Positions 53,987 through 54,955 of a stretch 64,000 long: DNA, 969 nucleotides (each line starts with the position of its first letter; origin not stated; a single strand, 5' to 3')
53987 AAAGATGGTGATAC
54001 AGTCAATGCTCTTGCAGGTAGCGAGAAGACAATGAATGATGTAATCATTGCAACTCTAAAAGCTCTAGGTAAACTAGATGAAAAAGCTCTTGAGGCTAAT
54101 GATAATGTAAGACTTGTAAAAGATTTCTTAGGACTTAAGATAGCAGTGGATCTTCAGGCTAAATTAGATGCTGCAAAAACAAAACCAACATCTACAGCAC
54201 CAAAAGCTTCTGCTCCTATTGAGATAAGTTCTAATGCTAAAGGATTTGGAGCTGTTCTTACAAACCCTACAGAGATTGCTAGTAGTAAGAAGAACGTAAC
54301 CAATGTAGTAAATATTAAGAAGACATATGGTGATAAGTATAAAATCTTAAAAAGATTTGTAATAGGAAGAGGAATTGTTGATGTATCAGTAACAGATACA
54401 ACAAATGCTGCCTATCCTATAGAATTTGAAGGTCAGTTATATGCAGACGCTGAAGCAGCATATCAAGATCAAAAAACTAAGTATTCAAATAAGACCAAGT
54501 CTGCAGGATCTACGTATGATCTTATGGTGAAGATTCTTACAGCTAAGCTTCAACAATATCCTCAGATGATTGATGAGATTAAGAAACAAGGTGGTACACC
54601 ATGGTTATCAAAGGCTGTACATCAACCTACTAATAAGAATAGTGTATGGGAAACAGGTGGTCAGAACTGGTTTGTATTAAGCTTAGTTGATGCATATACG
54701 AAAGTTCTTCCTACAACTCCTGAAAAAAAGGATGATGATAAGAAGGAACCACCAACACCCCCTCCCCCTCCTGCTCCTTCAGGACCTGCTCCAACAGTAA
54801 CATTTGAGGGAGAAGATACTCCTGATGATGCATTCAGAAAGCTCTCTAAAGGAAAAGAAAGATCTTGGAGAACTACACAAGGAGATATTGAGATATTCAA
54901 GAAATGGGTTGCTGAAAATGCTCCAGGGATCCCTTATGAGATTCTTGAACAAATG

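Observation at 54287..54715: NADAR (YbiA-like) domain embedded in the virion mega-protein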

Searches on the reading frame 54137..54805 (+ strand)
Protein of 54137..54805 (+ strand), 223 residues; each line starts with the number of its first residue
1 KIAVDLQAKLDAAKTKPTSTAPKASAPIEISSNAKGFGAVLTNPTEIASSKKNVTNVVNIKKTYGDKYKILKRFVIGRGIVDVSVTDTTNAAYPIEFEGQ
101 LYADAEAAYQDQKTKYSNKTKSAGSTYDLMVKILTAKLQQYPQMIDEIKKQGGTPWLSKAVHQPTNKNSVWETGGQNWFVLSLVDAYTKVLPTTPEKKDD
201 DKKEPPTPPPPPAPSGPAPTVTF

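Call 5: search_protein_families(library=pfam, proteins=[window:54137-54805:+], max_evalue=10)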
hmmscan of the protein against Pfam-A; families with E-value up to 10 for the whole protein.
window:54137-54805:+ (223 aa): 0 families

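Call 6: search_protein_families(library=phrogs, proteins=[window:54137-54805:+], max_evalue=1)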
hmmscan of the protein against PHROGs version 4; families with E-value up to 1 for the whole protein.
window:54137-54805:+ (223 aa): 1 family
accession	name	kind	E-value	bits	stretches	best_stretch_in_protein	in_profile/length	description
phrog_4518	-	unknown function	0.24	12.2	1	89-131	123-167/194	-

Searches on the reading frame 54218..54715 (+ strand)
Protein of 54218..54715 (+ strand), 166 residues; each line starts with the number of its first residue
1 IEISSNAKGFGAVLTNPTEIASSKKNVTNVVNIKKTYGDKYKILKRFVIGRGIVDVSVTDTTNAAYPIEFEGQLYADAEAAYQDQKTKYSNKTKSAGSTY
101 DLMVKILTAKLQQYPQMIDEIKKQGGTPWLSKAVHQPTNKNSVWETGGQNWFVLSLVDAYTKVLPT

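Call 5: search_protein_families(library=pfam, proteins=[window:54287-54715:+], max_evalue=10)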
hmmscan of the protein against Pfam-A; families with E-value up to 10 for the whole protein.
window:54287-54715:+ (143 aa): 0 families

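Call 7: find_homologous_proteins(query=window:54218-54715:+, max_evalue=0.01)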
Query seq(166 aa) (166 aa): 2 proteins with E <= 0.01 among 37 candidates.
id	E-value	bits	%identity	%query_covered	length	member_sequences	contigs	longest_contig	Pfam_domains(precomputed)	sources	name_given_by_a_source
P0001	4.3e-36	142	48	96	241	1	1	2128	-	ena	-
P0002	3.6e-13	68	33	96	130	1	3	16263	-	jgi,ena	jgi:hypothetical protein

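Call 8: search_solved_structures(query=window:54218-54715:+, max_evalue=10, show_alignments=3)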
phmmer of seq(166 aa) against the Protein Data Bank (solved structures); distinct sequences matched with E-value up to 10: 3.
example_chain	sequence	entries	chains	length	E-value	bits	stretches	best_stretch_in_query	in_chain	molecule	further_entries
1enf_A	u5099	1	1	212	0.049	16.9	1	18-91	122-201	ENTEROTOXIN H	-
3hz3_A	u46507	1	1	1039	0.37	14.1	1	108-150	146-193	Glucansucrase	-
3klk_A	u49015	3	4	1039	0.37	14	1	108-150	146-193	Glucansucrase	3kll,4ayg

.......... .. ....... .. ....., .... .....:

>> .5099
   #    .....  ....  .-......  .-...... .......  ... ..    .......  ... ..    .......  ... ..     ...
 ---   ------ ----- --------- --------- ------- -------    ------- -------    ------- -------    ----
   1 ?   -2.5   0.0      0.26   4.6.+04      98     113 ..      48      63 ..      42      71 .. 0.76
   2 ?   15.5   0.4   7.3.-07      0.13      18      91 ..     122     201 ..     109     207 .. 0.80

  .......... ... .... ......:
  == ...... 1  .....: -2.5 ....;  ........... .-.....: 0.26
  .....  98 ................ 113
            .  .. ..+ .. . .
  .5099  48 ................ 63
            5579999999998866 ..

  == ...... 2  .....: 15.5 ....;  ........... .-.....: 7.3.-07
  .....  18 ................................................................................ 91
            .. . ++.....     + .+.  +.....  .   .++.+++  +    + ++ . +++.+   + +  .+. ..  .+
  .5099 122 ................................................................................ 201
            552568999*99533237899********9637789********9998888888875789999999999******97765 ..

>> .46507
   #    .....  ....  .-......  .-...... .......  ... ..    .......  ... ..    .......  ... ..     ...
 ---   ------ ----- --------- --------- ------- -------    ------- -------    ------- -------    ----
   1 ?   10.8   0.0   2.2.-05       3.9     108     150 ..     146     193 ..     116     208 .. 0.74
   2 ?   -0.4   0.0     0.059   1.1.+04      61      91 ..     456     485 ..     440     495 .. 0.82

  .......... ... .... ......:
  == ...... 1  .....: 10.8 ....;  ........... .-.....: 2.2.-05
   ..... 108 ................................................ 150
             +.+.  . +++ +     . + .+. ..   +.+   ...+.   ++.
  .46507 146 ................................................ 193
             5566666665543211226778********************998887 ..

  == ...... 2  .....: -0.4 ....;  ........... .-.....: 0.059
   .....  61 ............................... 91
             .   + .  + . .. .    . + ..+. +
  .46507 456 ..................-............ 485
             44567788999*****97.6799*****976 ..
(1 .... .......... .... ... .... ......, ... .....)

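Call 12: search_protein_families(library=pfam, proteins=[P0001, P0002], max_evalue=10)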
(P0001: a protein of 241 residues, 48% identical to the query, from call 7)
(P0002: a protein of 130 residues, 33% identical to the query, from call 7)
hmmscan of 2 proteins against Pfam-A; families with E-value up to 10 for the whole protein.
P0001 (241 aa): 0 families

P0002 (130 aa): 0 families

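Call 15: search_protein_representatives(alignment_id=A1)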
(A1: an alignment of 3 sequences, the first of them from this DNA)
Query: 3 sequences, 153 profile positions. Proteins with E-value up to 0.001 (for the whole library): 586; up to 1e-10: 480; up to 1e-30: 96. The best 150 are listed.
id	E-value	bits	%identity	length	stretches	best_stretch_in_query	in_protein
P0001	7.0e-77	272.8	-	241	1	2-153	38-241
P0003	6.1e-64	230.8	-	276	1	3-136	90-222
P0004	1.0e-63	230.1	-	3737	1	3-140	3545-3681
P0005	1.5e-63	229.6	-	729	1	3-133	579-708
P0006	4.3e-63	228.0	-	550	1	3-139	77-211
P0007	3.8e-61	221.7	-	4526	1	3-134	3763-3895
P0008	4.7e-61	221.4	-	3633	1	3-134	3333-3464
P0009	6.0e-61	221.1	-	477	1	3-134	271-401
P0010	3.3e-60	218.7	-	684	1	3-135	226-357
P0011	1.5e-59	216.5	-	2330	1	2-141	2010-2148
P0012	1.6e-59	216.4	-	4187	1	3-135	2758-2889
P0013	2.7e-59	215.7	-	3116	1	5-137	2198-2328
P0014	1.8e-58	213.0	-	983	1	4-139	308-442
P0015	5.7e-58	211.4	-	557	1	3-134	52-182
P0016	1.8e-57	209.8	-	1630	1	3-137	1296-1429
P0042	1.2e-48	181.1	-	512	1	5-133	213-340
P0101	2.0e-30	122.0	-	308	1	3-131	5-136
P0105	1.1e-29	119.5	-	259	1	3-139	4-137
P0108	1.5e-29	119.2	-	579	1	3-132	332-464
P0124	4.8e-28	114.2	-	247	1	1-130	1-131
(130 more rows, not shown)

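Call 22: search_solved_structures(query=A2, max_evalue=10, show_alignments=3)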
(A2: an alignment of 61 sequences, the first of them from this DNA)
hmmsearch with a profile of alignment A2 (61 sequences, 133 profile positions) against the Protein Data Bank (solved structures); distinct sequences matched with E-value up to 10: 6.
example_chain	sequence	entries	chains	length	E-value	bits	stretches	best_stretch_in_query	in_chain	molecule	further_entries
2b3w_A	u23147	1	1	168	0.012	18.5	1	32-82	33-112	Hypothetical protein ybiA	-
8bau_A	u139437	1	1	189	0.1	15.5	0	28-74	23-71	NADAR domain-containing protein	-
5vky_A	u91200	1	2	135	0.15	15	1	47-88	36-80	Topoisomerase I damage affected protein 2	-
3hz3_A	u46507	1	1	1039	0.61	13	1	75-112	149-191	Glucansucrase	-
3klk_A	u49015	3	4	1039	0.61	13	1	75-112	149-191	Glucansucrase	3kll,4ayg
9kme_A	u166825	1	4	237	3.9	10.4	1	41-83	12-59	soluble bacteriorhodopsin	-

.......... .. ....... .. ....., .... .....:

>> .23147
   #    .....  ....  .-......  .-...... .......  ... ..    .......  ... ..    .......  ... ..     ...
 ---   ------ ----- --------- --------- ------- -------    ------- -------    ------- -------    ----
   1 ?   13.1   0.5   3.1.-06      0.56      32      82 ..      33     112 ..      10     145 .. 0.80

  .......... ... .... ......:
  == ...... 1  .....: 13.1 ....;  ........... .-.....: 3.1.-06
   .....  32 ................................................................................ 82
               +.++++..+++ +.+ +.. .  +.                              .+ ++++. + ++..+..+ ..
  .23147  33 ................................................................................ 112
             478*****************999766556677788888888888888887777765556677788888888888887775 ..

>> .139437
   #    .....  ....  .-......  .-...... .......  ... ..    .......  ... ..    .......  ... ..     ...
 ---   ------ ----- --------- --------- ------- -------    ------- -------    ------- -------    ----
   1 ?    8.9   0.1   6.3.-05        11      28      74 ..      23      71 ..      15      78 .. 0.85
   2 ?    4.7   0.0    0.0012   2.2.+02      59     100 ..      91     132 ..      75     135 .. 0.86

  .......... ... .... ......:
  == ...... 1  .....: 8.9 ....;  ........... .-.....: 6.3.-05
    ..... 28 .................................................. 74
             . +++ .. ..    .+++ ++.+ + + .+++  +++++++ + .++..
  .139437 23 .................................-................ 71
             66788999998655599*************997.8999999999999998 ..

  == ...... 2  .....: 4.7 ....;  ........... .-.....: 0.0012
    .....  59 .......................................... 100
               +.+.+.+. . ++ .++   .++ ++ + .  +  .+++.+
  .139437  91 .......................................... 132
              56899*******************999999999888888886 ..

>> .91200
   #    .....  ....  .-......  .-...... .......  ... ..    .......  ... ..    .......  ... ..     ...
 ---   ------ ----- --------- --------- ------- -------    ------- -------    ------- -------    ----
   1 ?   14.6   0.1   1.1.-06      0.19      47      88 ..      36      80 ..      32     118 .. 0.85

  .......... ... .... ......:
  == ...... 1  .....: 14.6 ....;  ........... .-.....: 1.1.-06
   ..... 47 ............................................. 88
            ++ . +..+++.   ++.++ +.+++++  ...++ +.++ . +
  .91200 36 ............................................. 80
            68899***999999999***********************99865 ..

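Call 28: predict_structure(alignment_id=A2)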
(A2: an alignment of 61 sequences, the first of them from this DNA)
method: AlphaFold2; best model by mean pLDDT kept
length: 166 residues; sequences in the alignment: 61
mean_pLDDT: 97.1   pTM: 0.92
mean pLDDT of the five models: 97.1, 96.7, 96.5, 96.4, 96.1
residues with pLDDT >= 90: 159; 70-90: 7; 50-70: 0; < 50: 0
segments of 3 or more residues with pLDDT < 50: none
pLDDT, mean of each block of 10 residues (from residue 1): 98 98 97 98 98 98 98 98 97 91 98 98 98 96 96 98 94
secondary structure, 60 per line:
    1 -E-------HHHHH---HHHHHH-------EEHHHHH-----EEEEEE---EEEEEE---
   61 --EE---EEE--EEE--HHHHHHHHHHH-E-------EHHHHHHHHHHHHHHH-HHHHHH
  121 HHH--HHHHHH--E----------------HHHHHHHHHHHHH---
elements in order: H10-14 H18-23 H33-37 E43-48 E52-57 E68-70 E73-75 H78-88 H99-113 H115-123 H126-131 H151-163

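Call 32: fold_search(model_id=the predicted structure, library=pdb)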
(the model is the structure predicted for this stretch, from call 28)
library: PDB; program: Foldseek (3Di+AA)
matches with E <= 10: 82; with E <= 0.001: 0
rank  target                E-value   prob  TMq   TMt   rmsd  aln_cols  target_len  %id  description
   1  1z05                  1.3e+00  0.03  0.16  0.09  18.5       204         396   14  Crystal structure of the ROK family transcriptional regulator, homolog of E.coli MLC protein. (released 2005-03-08)
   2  6is4                  2.1e+00  0.04  0.16  0.23  10.6        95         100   12  Crystal Structure of Staphylococcus aureus response regulator ArlR DNA binding domain (released 2019-10-30)
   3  4lok_A                2.1e+00  0.02  0.17  0.16  17.3       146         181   14  Crystal structure of mSting in complex with c[G(3',5')pA(3',5')p] (released 2013-08-14)
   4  3dad_B                2.3e+00  0.04  0.19  0.12  13.9       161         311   10  Crystal structure of the N-terminal regulatory domains of the formin FHOD1 (released 2008-09-16)
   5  8bau                  2.4e+00  0.35  0.43  0.38   6.3       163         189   10  Phytophthora nicotianae var. parasitica NADAR in complex with ADP-ribose (released 2023-07-12)
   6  4rv1_B                2.5e+00  0.11  0.20  0.09   8.7        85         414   10  Crystal Structure of Engineered Protein. Northeast Structural Genomics Consortium (NESG) Target OR497. (released 2014-12-10)
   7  3pz8_H                3.0e+00  0.08  0.16  0.28   5.4        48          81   19  Crystal structure of Dvl1-DIX(Y17D) mutant (released 2010-12-29)
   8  7cs1_B                3.2e+00  0.02  0.13  0.12  13.3        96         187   12  Aminoglycoside 2'-N-acetyltransferase from Mycolicibacterium smegmatis-Complex with Coenzyme A and Neomycin (released 2021-06-23)
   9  7u8o_T                3.4e+00  0.10  0.19  0.09   8.6        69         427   12  Structure of porcine V-ATPase with mEAK7 and SidK, Rotary state 2 (released 2022-07-06)
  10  4o8s                  3.6e+00  0.01  0.13  0.11  15.9       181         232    8  Crystal structure of JHP933 from Helicobacter pylori (released 2014-09-10)
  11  6xby_P                3.8e+00  0.11  0.20  0.10   7.0        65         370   12  Cryo-EM structure of V-ATPase from bovine brain, state 2 (released 2020-08-19)
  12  7uzj_P                3.8e+00  0.09  0.19  0.09   8.8        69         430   12  Rat Kidney V1 complex with SidK and NCOA7B, State 1 (released 2023-11-22)
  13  6xf1_D                3.8e+00  0.06  0.18  0.12   9.1        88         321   12  Nesprin-2G(aa1425-1649)-FHOD1(aa1-339) complex, H. sapiens (released 2021-02-03)
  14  7csj_A                3.8e+00  0.01  0.12  0.11  13.6        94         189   13  Aminoglycoside 2'-N-acetyltransferase from Mycolicibacterium smegmatis-Complex with Coenzyme A and Gentamicin (released 2021-06-23)
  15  4d4c_A                3.8e+00  0.01  0.17  0.10  15.3       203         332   15  The catalytic domain, BcGH76, of Bacillus circulans Aman6 in complex with 1,6-ManDMJ (released 2015-03-25)
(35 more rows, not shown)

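Call 40: search_protein_families(library=ncbifam, proteins=[window:54218-54715:+], max_evalue=1)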
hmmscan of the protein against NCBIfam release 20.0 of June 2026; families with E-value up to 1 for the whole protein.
window:54218-54715:+ (166 aa): 1 family
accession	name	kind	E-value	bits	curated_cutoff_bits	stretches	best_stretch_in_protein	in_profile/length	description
NF006097.0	PRK08249.1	equivalog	0.026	12.9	600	1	24-64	102-141/402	cystathionine gamma-synthase family protein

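Call 41: search_protein_families(library=padloc, proteins=[window:54218-54715:+], max_evalue=1)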
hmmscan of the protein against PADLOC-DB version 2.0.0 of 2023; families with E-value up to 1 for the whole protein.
window:54218-54715:+ (166 aa): 0 families

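Call 44: search_protein_families(library=pfam, alignment_id=A3, max_evalue=0.001)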
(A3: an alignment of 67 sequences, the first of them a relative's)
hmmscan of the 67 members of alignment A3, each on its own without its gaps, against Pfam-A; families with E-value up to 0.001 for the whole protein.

A. member 1, P0001 (241 aa): 0 families

B. families by the number of members that match (of 67 scanned): 27 families (the first 25 are shown)
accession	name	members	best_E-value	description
PF13604.12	AAA_30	6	3.2e-28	AAA domain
PF13245.12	AAA_19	6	1.2e-21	AAA domain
PF25176.1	DUF7831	5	2.9e-38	Family of unknown function (DUF7831)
PF14216.11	DUF4326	5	7e-23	Domain of unknown function (DUF4326)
PF13538.12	UvrD_C_2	5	9.7e-14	UvrD-like helicase C-terminal domain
PF05970.20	PIF1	5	2e-10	PIF1-like helicase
PF13401.12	AAA_22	5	6.6e-08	AAA domain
PF01443.25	Viral_helicase1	4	1.2e-12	Viral superfamily 1 RNA helicase core domain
PF12694.12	cpYpsA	2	1.2e-34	Circularly permutated YpsA SLOG family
PF07728.20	AAA_5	2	6.1e-06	AAA domain (dynein-related subfamily)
PF09848.15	SLFN-g3_helicase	2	0.00021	Schlafen group 3, DNA/RNA helicase domain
PF13191.12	AAA_16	2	0.0005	AAA ATPase domain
PF00176.29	SNF2-rel_dom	1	5.2e-20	SNF2-related domain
PF06908.16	YpsA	1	9.5e-20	YspA SLOG family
PF00271.37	Helicase_C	1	6.6e-13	Helicase conserved C-terminal domain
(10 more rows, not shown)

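Call 63: search_protein_families(library=pfam, proteins=[P0101, P0105, P0042, P0124, P0108], max_evalue=0.1)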
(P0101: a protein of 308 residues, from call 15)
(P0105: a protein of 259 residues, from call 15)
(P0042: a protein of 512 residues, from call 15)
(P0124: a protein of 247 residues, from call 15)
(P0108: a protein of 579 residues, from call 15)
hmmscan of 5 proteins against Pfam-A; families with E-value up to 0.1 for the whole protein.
P0101 (308 aa): 0 families

P0105 (259 aa): 2 families
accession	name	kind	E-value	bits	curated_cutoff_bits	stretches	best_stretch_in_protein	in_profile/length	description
PF14216.11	DUF4326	-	8.3e-16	58.9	25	1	148-236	9-81/82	Domain of unknown function (DUF4326)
PF22751.1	DUF488-N3a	-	0.065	14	27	0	179-239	59-114/118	Active DUF488-N3 subclade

P0042 (512 aa): 2 families
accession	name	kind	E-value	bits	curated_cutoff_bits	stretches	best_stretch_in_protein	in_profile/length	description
PF12694.12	cpYpsA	-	1.2e-34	119.6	26.2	1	349-509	1-144/145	Circularly permutated YpsA SLOG family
PF14216.11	DUF4326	-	0.0038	18.3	25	1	129-181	18-66/82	Domain of unknown function (DUF4326)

P0124 (247 aa): 1 family
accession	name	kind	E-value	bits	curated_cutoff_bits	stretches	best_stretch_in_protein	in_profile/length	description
PF14216.11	DUF4326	-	2.1e-15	57.6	25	1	144-232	9-81/82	Domain of unknown function (DUF4326)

P0108 (579 aa): 1 family
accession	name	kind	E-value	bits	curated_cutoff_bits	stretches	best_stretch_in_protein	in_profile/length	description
PF14216.11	DUF4326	-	8.7e-17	62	25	1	472-558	2-81/82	Domain of unknown function (DUF4326)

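Call 70: find_encoding_contigs(protein=P0002, flank=8000, max_places=3)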
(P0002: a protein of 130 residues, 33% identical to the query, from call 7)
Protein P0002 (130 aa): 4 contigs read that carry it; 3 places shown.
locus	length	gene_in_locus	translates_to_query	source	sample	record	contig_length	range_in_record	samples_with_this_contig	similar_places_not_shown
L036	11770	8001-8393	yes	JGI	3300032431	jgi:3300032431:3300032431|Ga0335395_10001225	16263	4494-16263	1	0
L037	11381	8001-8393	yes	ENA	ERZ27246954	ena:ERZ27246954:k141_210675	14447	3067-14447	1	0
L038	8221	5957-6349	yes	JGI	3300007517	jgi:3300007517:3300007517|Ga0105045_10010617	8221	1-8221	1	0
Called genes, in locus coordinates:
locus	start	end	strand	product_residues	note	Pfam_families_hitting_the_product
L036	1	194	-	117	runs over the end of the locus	-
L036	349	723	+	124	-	-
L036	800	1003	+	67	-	-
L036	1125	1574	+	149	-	-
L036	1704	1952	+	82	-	-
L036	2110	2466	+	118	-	-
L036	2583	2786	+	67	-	-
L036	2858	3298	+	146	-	-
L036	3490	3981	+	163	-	-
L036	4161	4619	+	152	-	-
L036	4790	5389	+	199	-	PF13532:2OG-FeII_Oxy_2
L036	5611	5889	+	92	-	-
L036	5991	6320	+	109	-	-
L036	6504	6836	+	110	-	-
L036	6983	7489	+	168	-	-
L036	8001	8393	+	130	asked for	-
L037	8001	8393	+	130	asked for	-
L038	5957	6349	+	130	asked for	-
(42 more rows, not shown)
